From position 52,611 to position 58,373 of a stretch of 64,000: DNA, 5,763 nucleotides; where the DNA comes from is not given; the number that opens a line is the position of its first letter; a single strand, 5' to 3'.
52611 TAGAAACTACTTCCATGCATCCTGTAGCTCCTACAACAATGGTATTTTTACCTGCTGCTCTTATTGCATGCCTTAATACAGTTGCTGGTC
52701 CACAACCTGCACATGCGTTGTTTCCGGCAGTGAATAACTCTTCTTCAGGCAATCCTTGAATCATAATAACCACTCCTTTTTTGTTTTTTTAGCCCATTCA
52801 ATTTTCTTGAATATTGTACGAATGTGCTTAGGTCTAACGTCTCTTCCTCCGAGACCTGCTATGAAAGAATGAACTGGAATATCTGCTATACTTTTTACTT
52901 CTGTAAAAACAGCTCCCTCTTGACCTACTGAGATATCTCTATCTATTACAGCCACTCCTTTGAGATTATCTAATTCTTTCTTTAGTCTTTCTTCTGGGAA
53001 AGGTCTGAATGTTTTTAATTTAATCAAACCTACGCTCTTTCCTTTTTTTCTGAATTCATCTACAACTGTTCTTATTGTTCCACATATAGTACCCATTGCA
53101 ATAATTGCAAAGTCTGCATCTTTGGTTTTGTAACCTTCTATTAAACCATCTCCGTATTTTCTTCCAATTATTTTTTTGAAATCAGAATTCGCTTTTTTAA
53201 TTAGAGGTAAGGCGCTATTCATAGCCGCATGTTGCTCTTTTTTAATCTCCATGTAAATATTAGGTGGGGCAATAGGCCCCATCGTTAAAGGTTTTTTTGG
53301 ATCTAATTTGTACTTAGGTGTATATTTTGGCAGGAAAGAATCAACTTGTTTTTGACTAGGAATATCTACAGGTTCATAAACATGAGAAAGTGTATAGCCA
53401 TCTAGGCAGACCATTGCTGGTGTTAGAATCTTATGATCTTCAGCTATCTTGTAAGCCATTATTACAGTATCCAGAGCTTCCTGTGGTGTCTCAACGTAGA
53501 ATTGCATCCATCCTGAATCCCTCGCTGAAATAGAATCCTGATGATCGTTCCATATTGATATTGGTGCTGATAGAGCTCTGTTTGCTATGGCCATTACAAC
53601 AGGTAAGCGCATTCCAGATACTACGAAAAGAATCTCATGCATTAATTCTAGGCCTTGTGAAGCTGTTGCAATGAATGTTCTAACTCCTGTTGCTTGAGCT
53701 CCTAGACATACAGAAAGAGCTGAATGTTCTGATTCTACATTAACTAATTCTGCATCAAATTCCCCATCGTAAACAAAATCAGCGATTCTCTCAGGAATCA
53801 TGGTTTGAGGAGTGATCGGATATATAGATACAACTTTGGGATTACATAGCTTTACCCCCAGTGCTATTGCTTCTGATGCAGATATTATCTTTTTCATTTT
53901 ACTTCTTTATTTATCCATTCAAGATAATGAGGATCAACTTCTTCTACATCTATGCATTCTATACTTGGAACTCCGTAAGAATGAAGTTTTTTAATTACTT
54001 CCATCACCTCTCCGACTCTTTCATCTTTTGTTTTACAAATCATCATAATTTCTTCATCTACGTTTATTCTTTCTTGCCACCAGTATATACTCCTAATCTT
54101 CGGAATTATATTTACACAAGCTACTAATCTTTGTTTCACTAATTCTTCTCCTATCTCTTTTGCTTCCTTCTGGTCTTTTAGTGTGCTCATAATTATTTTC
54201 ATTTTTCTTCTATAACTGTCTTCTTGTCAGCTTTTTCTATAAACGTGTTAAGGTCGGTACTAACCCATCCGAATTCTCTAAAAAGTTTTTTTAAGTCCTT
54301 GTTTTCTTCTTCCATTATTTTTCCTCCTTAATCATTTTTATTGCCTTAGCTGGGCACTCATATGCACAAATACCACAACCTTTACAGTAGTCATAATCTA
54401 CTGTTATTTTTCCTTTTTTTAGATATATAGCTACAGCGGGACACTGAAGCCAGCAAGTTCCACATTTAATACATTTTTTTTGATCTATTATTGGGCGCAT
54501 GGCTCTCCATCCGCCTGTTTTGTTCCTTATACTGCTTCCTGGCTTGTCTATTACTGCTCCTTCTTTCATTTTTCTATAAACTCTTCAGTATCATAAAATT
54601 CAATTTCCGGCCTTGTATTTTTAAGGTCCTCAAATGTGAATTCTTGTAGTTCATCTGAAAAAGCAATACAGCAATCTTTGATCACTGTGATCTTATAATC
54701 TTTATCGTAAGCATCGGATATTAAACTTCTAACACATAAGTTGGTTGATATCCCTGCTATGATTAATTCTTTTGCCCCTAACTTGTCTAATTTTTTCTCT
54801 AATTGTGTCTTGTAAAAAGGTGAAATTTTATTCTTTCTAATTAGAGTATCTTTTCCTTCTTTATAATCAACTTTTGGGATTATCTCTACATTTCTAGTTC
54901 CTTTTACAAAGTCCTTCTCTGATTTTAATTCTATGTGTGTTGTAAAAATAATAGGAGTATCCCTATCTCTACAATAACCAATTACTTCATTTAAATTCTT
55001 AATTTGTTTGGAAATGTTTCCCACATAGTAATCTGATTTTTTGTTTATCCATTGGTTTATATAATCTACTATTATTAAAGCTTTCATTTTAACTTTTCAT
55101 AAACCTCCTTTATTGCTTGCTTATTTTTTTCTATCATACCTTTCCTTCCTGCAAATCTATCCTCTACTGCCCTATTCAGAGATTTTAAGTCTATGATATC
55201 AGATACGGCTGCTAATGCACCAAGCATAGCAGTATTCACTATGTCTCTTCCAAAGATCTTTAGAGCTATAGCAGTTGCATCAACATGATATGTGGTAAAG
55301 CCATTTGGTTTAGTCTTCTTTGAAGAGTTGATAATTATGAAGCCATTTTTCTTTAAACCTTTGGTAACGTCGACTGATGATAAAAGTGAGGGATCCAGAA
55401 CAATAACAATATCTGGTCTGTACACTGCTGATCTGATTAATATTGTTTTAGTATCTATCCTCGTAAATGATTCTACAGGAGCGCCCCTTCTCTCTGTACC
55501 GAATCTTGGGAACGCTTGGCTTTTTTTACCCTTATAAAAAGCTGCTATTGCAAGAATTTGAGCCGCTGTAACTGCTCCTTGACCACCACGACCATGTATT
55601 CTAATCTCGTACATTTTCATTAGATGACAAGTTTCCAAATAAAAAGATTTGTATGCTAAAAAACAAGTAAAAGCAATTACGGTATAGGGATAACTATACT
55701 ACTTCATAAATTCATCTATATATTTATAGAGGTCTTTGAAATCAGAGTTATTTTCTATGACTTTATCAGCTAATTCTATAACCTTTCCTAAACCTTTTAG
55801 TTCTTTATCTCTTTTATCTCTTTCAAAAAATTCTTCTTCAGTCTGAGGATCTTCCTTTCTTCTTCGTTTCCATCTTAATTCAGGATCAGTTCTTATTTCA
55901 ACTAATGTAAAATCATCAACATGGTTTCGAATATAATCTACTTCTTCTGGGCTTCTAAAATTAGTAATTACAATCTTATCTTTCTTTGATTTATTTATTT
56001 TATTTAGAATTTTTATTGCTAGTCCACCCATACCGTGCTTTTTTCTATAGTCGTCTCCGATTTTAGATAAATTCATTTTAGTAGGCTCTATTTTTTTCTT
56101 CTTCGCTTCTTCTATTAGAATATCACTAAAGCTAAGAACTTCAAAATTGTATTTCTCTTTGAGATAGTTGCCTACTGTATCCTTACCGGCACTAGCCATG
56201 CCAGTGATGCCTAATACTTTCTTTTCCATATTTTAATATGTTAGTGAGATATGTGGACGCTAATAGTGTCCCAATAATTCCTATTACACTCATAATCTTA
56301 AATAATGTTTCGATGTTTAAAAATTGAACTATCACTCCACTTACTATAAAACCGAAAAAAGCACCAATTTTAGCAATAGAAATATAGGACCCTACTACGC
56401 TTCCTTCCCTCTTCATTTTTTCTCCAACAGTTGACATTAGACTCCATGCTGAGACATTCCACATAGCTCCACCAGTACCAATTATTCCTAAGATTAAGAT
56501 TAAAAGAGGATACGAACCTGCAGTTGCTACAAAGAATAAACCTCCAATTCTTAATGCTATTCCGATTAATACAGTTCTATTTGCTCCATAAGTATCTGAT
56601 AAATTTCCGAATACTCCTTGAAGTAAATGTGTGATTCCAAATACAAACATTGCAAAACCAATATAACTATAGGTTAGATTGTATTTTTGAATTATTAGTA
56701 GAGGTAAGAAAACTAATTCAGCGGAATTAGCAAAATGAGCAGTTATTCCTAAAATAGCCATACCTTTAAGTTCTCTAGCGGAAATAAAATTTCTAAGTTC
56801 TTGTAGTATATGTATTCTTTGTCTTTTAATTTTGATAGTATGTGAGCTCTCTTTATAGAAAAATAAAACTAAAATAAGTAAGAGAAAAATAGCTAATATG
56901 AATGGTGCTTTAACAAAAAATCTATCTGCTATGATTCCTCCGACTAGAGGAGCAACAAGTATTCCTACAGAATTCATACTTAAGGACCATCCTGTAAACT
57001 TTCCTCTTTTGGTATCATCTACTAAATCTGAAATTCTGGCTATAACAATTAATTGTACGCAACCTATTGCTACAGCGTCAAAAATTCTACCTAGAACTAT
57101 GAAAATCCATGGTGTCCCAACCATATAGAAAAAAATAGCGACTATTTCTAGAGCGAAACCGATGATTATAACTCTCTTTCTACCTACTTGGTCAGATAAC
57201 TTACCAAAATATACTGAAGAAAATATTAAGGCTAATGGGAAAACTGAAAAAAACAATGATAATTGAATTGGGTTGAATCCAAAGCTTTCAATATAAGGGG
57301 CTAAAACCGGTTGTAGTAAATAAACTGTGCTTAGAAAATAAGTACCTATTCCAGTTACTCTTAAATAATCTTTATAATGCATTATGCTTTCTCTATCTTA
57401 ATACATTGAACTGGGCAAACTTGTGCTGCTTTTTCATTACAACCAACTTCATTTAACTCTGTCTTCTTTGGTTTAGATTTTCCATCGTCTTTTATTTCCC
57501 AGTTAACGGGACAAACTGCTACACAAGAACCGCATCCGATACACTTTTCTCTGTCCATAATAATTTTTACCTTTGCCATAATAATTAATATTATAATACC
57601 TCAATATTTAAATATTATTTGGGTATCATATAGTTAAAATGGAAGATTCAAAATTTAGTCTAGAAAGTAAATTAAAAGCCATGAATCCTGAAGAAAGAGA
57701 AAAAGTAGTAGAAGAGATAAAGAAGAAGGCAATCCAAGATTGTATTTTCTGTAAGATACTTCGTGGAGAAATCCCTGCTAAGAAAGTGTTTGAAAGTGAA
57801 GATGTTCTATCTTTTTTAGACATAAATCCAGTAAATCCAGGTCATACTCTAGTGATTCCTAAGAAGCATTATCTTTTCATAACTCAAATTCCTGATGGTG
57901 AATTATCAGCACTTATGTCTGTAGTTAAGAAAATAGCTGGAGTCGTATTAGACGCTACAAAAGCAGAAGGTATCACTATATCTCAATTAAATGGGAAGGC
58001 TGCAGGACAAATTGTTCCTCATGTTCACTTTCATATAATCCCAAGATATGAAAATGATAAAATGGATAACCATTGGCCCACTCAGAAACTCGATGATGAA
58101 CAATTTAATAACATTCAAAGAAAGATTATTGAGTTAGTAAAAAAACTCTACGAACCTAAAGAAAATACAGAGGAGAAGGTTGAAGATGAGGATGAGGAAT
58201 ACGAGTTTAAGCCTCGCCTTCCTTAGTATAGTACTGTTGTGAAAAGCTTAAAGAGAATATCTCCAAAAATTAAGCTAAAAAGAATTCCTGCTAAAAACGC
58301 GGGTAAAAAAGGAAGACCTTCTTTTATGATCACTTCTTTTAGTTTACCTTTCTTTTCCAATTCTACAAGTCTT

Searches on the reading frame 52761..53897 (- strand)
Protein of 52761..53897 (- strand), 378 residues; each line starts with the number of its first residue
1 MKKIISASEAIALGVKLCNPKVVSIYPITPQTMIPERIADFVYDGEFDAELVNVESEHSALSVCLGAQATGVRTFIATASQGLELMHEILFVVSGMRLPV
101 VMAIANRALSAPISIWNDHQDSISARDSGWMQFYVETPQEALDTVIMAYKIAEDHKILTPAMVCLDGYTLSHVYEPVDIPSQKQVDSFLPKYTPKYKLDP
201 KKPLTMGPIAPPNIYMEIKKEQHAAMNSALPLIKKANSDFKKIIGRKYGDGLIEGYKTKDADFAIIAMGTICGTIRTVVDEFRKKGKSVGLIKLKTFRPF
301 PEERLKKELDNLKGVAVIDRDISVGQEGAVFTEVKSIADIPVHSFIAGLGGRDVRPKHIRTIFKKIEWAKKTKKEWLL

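Call 44: search_protein_families(library=pfam, proteins=[window:52761-53897:-])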
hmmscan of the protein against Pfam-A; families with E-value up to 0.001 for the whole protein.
window:52761-53897:- (378 aa): 3 families
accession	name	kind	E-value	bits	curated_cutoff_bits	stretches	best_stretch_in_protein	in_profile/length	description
PF01855.24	POR_N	-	8.3e-71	238.8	27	1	14-235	2-228/231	Pyruvate flavodoxin/ferredoxin oxidoreductase, thiamine diP-bdg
PF17147.9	PFOR_II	-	7e-33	113.5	27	1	261-359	1-102/102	Pyruvate:ferredoxin oxidoreductase core domain II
PF02780.25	Transketolase_C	-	9.9e-05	22.7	25.9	1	259-336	8-86/124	Transketolase, C-terminal domain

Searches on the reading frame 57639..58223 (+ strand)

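Call 45: search_protein_families(library=pfam, proteins=[window:57639-58223:+])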
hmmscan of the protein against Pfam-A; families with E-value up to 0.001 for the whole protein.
window:57639-58223:+ (195 aa): 2 families
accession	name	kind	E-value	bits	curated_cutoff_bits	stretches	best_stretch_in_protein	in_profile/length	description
PF01230.28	HIT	-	6.1e-30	104.2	21.5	1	42-138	1-97/98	HIT domain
PF11969.13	DcpS_C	-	5.3e-14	53.1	24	1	35-135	2-101/114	Scavenger mRNA decapping enzyme C-term binding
